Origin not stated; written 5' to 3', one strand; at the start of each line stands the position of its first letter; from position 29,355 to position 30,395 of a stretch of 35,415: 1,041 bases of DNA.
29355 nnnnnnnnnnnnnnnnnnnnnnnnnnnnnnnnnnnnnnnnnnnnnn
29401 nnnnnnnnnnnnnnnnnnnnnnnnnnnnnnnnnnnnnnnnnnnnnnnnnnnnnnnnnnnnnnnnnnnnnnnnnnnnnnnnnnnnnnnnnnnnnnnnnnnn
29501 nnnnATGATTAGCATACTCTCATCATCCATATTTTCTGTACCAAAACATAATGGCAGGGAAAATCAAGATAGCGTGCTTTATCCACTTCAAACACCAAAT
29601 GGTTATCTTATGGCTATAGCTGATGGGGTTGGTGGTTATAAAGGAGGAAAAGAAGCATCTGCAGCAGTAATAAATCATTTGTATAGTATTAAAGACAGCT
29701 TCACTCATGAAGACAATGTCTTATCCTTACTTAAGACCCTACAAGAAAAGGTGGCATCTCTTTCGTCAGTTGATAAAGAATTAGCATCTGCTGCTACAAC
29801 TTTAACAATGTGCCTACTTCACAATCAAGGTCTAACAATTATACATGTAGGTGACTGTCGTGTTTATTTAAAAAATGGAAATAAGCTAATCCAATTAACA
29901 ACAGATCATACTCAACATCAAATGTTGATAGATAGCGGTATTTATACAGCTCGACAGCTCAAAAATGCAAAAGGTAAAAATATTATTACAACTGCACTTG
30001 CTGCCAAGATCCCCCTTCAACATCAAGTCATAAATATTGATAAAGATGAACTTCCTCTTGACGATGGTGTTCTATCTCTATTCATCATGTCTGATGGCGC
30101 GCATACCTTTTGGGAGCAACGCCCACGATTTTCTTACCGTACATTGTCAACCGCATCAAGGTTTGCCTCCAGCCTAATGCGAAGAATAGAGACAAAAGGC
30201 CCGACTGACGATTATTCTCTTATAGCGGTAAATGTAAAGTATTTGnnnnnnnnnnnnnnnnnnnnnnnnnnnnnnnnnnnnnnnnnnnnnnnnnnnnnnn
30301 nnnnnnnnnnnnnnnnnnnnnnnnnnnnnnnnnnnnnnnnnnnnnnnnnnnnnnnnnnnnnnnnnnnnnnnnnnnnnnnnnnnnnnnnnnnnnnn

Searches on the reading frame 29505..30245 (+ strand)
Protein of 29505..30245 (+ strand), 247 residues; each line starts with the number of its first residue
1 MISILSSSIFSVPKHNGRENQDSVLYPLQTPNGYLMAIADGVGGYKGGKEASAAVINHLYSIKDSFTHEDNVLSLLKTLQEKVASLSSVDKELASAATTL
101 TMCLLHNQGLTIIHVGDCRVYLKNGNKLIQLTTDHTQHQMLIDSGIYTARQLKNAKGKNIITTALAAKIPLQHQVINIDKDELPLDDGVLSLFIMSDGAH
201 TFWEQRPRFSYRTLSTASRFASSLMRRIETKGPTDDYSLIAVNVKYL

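Call 3: search_protein_families(library=pfam, proteins=[window:29505-30245:+], max_evalue=0.01)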
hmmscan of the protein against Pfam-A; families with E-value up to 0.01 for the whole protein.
window:29505-30245:+ (247 aa): 2 families
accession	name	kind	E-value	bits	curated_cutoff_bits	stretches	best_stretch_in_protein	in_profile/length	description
PF13672.11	PP2C_2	-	4.8e-12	46.3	24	1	15-200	7-175/209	Protein phosphatase 2C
PF00481.26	PP2C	-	1.1e-07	32.2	20.3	1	32-136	33-141/255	Protein phosphatase 2C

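Call 4: search_protein_families(library=padloc, proteins=[window:29505-30245:+], max_evalue=0.01)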
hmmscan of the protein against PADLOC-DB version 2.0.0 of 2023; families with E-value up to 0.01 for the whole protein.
window:29505-30245:+ (247 aa): 1 family
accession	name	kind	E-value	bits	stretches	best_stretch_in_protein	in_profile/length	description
PDLC04518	PDC-M21C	-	8.1e-09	33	1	18-180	16-173/243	-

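Call 5: search_protein_families(library=phrogs, proteins=[window:29505-30245:+], max_evalue=0.001)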
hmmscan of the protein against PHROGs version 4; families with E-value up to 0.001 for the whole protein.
window:29505-30245:+ (247 aa): 2 families
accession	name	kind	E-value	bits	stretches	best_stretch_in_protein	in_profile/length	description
phrog_5650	-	unknown function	1.4e-53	183.5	1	4-246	276-519/565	-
phrog_17277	-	unknown function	8.9e-11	42.2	1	19-227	46-243/375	-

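Call 9: search_dna_similar(query=window:29505-30245:+, collection=phages, mode=protein, max_rows=40)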
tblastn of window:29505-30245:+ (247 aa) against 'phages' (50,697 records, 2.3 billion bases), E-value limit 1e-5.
Records with a match: 22; places in all: 22; records where one place covers at least 80% of the query: 4.
Best place of each record, by identity: <60% 22.
By first word of the organism name: Bacteriophage 10; Listeria 6; Cronobacter 2; Enterococcus 2; Escherichia 1; Staphylococcus 1.
By host as written in the record: - 11; Listeria monocytogenes 6; UV-induced Cronobacter sakazakii ES15 2; Escherichia coli 1; Enterococcus faecalis 1; Staphylococcus aureus 1.
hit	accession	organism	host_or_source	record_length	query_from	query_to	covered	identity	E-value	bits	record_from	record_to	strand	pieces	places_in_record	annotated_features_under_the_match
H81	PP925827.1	Escherichia phage Flotzy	Escherichia coli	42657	1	245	99%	47.2%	6e-70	238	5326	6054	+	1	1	hypothetical protein (x2) | serine-threonine kinase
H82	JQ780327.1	Cronobacter phage phiES15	UV-induced Cronobacter sakazakii ES15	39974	1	245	99%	45.9%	5e-61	212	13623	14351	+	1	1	putative serine/threonine phosphatase | putative protein kinase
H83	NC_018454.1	Cronobacter phage phiES15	UV-induced Cronobacter sakazakii ES15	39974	1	245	99%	45.9%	5e-61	212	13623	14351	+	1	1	protein phosphatase 2C domain-containing protein | serine-threonine kinase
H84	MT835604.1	Bacteriophage sp.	human fecal samples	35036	15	205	77%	30.0%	2e-10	66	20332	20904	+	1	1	record has no annotation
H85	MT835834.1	Bacteriophage sp.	human fecal samples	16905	20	242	90%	24.9%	8e-7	55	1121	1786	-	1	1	record has no annotation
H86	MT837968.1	Bacteriophage sp.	human fecal samples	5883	20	176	64%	35.1%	4e-9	62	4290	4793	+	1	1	record has no annotation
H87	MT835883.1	Bacteriophage sp.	human fecal samples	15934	19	198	73%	29.3%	7e-10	64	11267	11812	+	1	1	record has no annotation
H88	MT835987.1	Bacteriophage sp.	human fecal samples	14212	18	204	76%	27.9%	1e-8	61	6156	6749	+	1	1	record has no annotation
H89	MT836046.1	Bacteriophage sp.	human fecal samples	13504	19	168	61%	32.9%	3e-16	83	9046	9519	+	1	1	record has no annotation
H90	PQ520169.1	Enterococcus phage IME_EF3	-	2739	38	198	65%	29.3%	8e-9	61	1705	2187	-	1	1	record has no annotation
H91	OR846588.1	Enterococcus phage Efs 1-1-1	Enterococcus faecalis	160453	38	198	65%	29.3%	1e-8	61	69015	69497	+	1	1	record has no annotation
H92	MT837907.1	Bacteriophage sp.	human fecal samples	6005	18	166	60%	31.6%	3e-9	62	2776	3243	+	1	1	record has no annotation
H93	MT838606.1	Bacteriophage sp.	human fecal samples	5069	18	167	61%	28.1%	8e-9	61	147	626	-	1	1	record has no annotation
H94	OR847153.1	Listeria phage LM 4-11-1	Listeria monocytogenes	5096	32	168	55%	30.6%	8e-7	55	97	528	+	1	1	record has no annotation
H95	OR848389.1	Listeria phage LM 4-14-1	Listeria monocytogenes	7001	32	168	55%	30.6%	8e-7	55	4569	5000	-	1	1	record has no annotation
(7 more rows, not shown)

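Call 34: find_homologous_proteins(query=window:29505-30245:+, max_evalue=0.00001)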
Query window:29505-30245:+ (247 aa): 261 proteins with E <= 0.00001 among 883 candidates; the best 120 are listed.
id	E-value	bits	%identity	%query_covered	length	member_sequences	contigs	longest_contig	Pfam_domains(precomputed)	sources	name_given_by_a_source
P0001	1.4e-157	540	100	100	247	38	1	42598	PF13672.12,PF00481.27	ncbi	ncbi:PP2C family protein-serine/threonine phosphatase [Escherichia sp.]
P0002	1.3e-112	393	71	95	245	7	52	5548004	PF13672.12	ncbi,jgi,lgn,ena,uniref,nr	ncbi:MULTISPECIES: PP2C family protein-serine/threonine phosphatase [Raoultella]|jgi:protein phospha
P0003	5.0e-106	371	53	91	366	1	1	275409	PF13672.12,PF00481.27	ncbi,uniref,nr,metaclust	ncbi:PP2C family protein-serine/threonine phosphatase [Yersinia enterocolitica]|uniref:PP2C family p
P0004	2.0e-96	340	65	100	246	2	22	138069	PF13672.12,PF00481.27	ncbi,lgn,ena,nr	ncbi:TPA: serine/threonine-protein phosphatase [Escherichia coli]|nr:serine/threonine-protein phosph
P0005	1.2e-94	334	63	100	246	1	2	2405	PF13672.12,PF00481.27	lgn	-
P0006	3.9e-92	326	64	100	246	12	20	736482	PF13672.12,PF00481.27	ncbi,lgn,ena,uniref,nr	ncbi:PP2C family protein-serine/threonine phosphatase [Citrobacter braakii]|uniref:PP2C family prote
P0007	2.9e-91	323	60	99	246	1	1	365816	PF13672.12,PF00481.27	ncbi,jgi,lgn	-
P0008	1.1e-87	311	60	99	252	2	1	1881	PF13672.12,PF00481.27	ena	-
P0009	1.2e-86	308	63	100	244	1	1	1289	PF13672.12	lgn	-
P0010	1.6e-86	308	59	100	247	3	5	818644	PF13672.12,PF00481.27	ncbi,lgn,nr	ncbi:serine/threonine-protein phosphatase [Yersinia enterocolitica]|nr:serine/threonine-protein phos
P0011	1.8e-85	304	56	100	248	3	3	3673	PF13672.12,PF00481.27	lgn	-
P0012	3.7e-84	300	56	100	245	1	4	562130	PF13672.12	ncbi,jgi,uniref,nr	ncbi:PP2C family protein-serine/threonine phosphatase [Rahnella aceris]|uniref:PP2C family protein-s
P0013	4.9e-83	296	56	100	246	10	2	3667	PF13672.12,PF07228.18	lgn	-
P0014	1.4e-82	295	55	100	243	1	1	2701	PF13672.12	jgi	jgi:protein phosphatase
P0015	7.7e-80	286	55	99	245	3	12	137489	PF13672.12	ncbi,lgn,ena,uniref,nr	ncbi:PP2C family protein-serine/threonine phosphatase [Enterobacter roggenkampii]|uniref:PP2C family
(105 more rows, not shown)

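Call 36: find_related_loci(query=A1, collection=genome_contigs, flank=6000)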
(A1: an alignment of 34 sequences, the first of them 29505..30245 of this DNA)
Query A1 (247 aa) in genome_contigs; peptide patterns used: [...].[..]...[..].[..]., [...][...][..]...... (x = any residue, [..] = any of these).
240 stretches matched a pattern; 206 encode a relative of the query (tblastn E <= 1e-3); the best 80 are kept; 80 distinct loci.
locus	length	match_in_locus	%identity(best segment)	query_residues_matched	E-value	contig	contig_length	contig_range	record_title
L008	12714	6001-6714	63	8-246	6e-97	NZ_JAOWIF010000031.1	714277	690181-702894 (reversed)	Citrobacter sp. Cu233 222, whole genome shotgun sequence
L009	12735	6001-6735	56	1-246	7e-88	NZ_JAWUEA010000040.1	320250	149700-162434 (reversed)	Rouxiella sp. T17 T17_001_40, whole genome shotgun sequence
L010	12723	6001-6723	54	1-242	1e-85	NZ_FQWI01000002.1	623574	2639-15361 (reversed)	Pectobacterium carotovorum strain DSM 30168, whole genome shotgun sequence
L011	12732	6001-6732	52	1-245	1e-83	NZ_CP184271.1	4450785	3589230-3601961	Pectobacterium colocasium strain CSR2 chromosome, complete genome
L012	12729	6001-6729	54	1-244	8e-81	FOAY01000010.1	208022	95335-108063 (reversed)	Kosakonia sacchari strain SP1 genome assembly, contig: Ga0060208_110, whole genome shotgun sequence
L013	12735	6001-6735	48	1-246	8e-79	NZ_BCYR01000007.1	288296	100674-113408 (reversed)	Raoultella ornithinolytica NBRC 105727 = ATCC 31898 strain NBRC 105727, whole genome shotgun sequence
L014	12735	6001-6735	49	1-244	1e-72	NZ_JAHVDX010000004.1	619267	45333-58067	Stutzerimonas chloritidismutans strain SA195 Indigo54_contig_4, whole genome shotgun sequence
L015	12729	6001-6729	49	1-245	2e-72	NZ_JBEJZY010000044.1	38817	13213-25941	Photorhabdus viridis strain Green contig00044, whole genome shotgun sequence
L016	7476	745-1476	49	1-245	2e-72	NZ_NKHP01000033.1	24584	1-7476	Xenorhabdus indica strain DSM 17382 Xind_33, whole genome shotgun sequence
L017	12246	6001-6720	49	1-242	4e-72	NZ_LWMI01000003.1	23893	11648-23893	Candidatus Arsenophonus triatominarum strain ATi contig000003, whole genome shotgun sequence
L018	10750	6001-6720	49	1-242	4e-72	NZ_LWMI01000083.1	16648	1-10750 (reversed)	Candidatus Arsenophonus triatominarum strain ATi contig000083, whole genome shotgun sequence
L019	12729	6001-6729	47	1-245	1e-70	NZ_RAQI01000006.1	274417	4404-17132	Xenorhabdus ehlersii strain DSM 16337 Ga0242589_16, whole genome shotgun sequence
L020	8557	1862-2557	48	1-245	7e-70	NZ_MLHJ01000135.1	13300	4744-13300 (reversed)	Rodentibacter rarus strain CCUG 17206 contig_135, whole genome shotgun sequence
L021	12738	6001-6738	44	1-245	1e-69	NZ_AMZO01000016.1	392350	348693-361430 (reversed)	Photobacterium marinum strain AK15 contig16, whole genome shotgun sequence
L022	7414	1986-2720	47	1-245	2e-69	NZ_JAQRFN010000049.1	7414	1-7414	Xenorhabdus anantnagensis strain XENO-2 RM1_49, whole genome shotgun sequence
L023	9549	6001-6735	50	1-244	8e-69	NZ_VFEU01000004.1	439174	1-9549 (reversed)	Pseudomonas rhodesiae strain DSM 14020 4_439174_39.3118, whole genome shotgun sequence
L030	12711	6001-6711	47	1-245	3e-65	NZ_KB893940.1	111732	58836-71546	Actinobacillus capsulatus DSM 19761 C228DRAFT_scaffold00011.11, whole genome shotgun sequence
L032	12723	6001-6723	44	1-242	4e-65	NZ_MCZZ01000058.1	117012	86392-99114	Vibrio sp. 10N.261.45.E2 10N.261.45.E2_contig_15, whole genome shotgun sequence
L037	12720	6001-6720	43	1-242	2e-61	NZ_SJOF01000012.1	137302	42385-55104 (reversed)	Acinetobacter sp. ANC 4173 Contig12, whole genome shotgun sequence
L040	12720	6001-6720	47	1-241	3e-66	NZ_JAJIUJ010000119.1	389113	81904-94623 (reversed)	Xanthomonas euvesicatoria pv. euvesicatoria strain ATCC 11633 Contig_123_82.5896, whole genome shotgun sequence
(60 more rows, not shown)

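Call 41: search_protein_families(library=pfam, alignment_id=A2, max_evalue=0.0001)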
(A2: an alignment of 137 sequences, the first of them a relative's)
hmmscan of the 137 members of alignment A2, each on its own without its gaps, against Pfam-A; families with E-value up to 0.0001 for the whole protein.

A. member 1, L008:4435-5166:+ (244 aa): 1 family
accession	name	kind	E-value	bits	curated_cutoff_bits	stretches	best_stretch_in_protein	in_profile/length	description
PF00717.28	Peptidase_S24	-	7.8e-17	61.5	23.3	1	111-233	5-115/116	Peptidase S24-like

B. families by the number of members that match (of 137 scanned): 82 families (the first 25 are shown)
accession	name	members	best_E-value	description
PF00717.28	Peptidase_S24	5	1.5e-22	Peptidase S24-like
PF01381.28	HTH_3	4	5.3e-16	Helix-turn-helix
PF00959.24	Phage_lysozyme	3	7.7e-44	Phage lysozyme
PF10548.14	P22_AR_C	3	1e-30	P22AR C-terminal domain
PF00589.27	Phage_integrase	3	5.6e-30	Phage integrase family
PF04383.19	KilA-N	3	2e-20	KilA-N domain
PF02498.22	Bro-N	3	2.4e-11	BRO family, N-terminal domain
PF13560.12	HTH_31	3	2.9e-09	Helix-turn-helix domain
PF25694.1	N_peptide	3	4.2e-09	Transcriptional antitermination N peptide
PF12844.13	HTH_19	3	3.4e-06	Helix-turn-helix domain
PF00436.31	SSB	2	1.2e-37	Single-strand binding protein family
PF09003.16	Arm-DNA-bind_1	2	3.8e-37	Bacteriophage lambda integrase, Arm DNA-binding domain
PF03245.18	Phage_lysis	2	4.8e-35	Bacteriophage Rz lysis protein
PF13750.12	Big_3_3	2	1e-24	Bacterial Ig-like domain (group 3)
PF03592.21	Terminase_2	2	1.1e-24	Terminase small subunit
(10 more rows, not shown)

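Call 62: search_solved_structures(query=A5, max_evalue=0.001, show_alignments=1)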
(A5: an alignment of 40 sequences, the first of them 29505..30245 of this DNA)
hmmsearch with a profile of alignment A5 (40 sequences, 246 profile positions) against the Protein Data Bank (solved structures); distinct sequences matched with E-value up to 0.001: 21.
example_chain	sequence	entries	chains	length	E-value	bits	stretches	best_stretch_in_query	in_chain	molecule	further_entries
1txo_A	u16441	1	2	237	2.8e-18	69.4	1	32-165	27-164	Putative Bacterial Enzyme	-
2cm1_A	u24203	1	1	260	3.7e-18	69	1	32-165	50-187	SERINE THREONINE PROTEIN PHOSPHATASE PSTP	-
5f1m_A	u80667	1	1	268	4.3e-18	68.8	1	3-166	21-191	Phosphorylated protein phosphatase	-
6ihw_A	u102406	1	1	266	8.8e-18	67.8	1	6-166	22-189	Phosphorylated protein phosphatase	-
6ihl_A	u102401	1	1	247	1.8e-17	66.8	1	7-166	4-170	Phosphorylated protein phosphatase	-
6ihr_A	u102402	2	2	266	2e-17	66.6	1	6-166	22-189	Phosphorylated protein phosphatase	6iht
6ihs_A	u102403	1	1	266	2e-17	66.6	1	6-166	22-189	Phosphorylated protein phosphatase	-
6ihv_A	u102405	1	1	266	3e-17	66.1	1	6-166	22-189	Phosphorylated protein phosphatase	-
6ihu_A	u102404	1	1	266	4.5e-17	65.5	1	6-166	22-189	Phosphorylated protein phosphatase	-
2j82_A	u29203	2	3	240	3.7e-16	62.5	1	18-167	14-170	PROTEIN SERINE-THREONINE PHOSPHATASE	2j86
5iti_A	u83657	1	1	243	3.8e-16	62.5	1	18-167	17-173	Protein serin-threonin phosphatase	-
2xzv_A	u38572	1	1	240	4.3e-16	62.3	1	18-166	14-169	PROTEIN SERIN-THREONIN PHOSPHATASE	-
5d2u_A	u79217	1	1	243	1.2e-15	60.9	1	18-167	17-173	Protein serin-threonin phosphatase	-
2pk0_A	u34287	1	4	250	5.9e-15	58.6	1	15-171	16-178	Serine/threonine protein phosphatase Stp1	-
2y09_A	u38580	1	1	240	8.2e-15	58.1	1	18-167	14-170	PROTEIN SERIN-THREONIN PHOSPHATASE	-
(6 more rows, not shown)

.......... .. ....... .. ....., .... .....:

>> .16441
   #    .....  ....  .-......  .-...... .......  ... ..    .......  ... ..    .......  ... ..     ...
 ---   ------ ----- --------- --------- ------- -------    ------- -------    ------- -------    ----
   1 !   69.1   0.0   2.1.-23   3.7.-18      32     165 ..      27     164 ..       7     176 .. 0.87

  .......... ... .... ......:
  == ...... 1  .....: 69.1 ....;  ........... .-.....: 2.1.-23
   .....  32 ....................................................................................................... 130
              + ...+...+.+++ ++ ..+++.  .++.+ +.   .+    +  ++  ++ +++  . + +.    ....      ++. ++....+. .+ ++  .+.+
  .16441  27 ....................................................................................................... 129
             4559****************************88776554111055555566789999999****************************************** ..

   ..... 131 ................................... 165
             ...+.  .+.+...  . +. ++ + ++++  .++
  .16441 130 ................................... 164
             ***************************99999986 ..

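Call 68: predict_structure(alignment_id=A5)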
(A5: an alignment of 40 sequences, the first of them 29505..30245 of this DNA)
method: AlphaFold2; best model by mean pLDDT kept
length: 247 residues; sequences in the alignment: 40
mean_pLDDT: 91.5   pTM: 0.88
mean pLDDT of the five models: 91.5, 91.3, 91.1, 89.7, 89.3
residues with pLDDT >= 90: 175; 70-90: 69; 50-70: 3; < 50: 0
segments of 3 or more residues with pLDDT < 50: none
pLDDT, mean of each block of 10 residues (from residue 1): 96 93 97 95 89 97 82 92 95 94 96 94 94 82 82 72 87 94 97 96 83 92 96 96 96
secondary structure, 60 per line:
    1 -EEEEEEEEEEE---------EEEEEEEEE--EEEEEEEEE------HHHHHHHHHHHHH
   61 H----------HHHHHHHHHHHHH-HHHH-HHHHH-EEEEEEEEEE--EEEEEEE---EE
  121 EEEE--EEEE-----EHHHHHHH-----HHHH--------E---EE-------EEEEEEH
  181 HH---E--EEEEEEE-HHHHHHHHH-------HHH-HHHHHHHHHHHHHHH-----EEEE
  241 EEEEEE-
elements in order: E2-12 E22-30 E33-41 H48-61 H72-84 H86-89 H91-95 E97-106 E109-115 E119-124 E127-130 H137-143 H149-152 E174-179 E189-195 H197-205 H217-231 E237-246

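Call 71: fold_search(model_id=the predicted structure, library=pdb)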
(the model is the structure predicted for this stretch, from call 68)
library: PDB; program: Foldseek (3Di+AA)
matches with E <= 10: 677; with E <= 0.001: 153
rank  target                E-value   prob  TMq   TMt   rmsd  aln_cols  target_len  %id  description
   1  1txo_A                2.6e-15  1.00  0.72  0.75   4.1       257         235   24  Crystal structure of the Mycobacterium tuberculosis serine/threonine phosphatase PstP/Ppp at 1.95 A. (released 2004-11-23)
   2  1txo_B                1.5e-14  1.00  0.73  0.77   4.0       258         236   23  Crystal structure of the Mycobacterium tuberculosis serine/threonine phosphatase PstP/Ppp at 1.95 A. (released 2004-11-23)
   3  2y09                  4.4e-14  1.00  0.75  0.78   3.8       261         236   20  The cyanobacterial PP2C-like phosphatase tPphA requires three metals in the catalytic center for efficient catalysis (released 2011-02-09)
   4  6ihs                  5.6e-14  1.00  0.79  0.77   3.4       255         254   20  Crystal structure of bacterial serine phosphatase with His-tag mutation (released 2019-08-07)
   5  2j86_A                8.9e-14  1.00  0.75  0.79   3.5       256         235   20  Structural analysis of the PP2C Family Phosphatase tPphA of Thermosynechococcus elongatus (released 2007-11-06)
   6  2pk0_C                9.5e-14  1.00  0.78  0.79   3.5       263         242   20  Structure of the S. agalactiae serine/threonine phosphatase at 2.65 resolution (released 2007-06-12)
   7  2j86_B                1.3e-13  1.00  0.75  0.78   3.7       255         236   21  Structural analysis of the PP2C Family Phosphatase tPphA of Thermosynechococcus elongatus (released 2007-11-06)
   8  6ihw                  1.5e-13  1.00  0.81  0.81   3.1       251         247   21  Crystal structure of bacterial serine phosphatase bearing R161K mutation (released 2019-08-07)
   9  6iht_A                1.5e-13  1.00  0.79  0.80   3.3       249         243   19  Crystal structure of bacterial serine phosphatase bound with phosphorylated peptide (released 2019-08-07)
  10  6ihl                  1.5e-13  1.00  0.80  0.80   3.4       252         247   20  Crystal structure of bacterial serine phosphatase (released 2019-08-07)
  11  2pk0_D                2.0e-13  1.00  0.77  0.79   3.5       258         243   21  Structure of the S. agalactiae serine/threonine phosphatase at 2.65 resolution (released 2007-06-12)
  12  2cm1                  3.1e-13  1.00  0.72  0.76   4.0       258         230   24  Crystal structure of the catalytic domain of serine threonine protein phosphatase PstP in complex with 2 Manganese ions. (released 2007-06-12)
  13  5f1m                  3.9e-13  1.00  0.77  0.76   3.5       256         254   19  Crystal structure of Serine/threonine phosphatase Stp1 from Staphylococcus aureus (released 2016-08-24)
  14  6ihr                  4.9e-13  1.00  0.79  0.77   3.5       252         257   20  Crystal structure of bacterial serine phosphatase with His tag (released 2019-08-07)
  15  2pk0_A                5.2e-13  1.00  0.78  0.78   3.8       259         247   20  Structure of the S. agalactiae serine/threonine phosphatase at 2.65 resolution (released 2007-06-12)
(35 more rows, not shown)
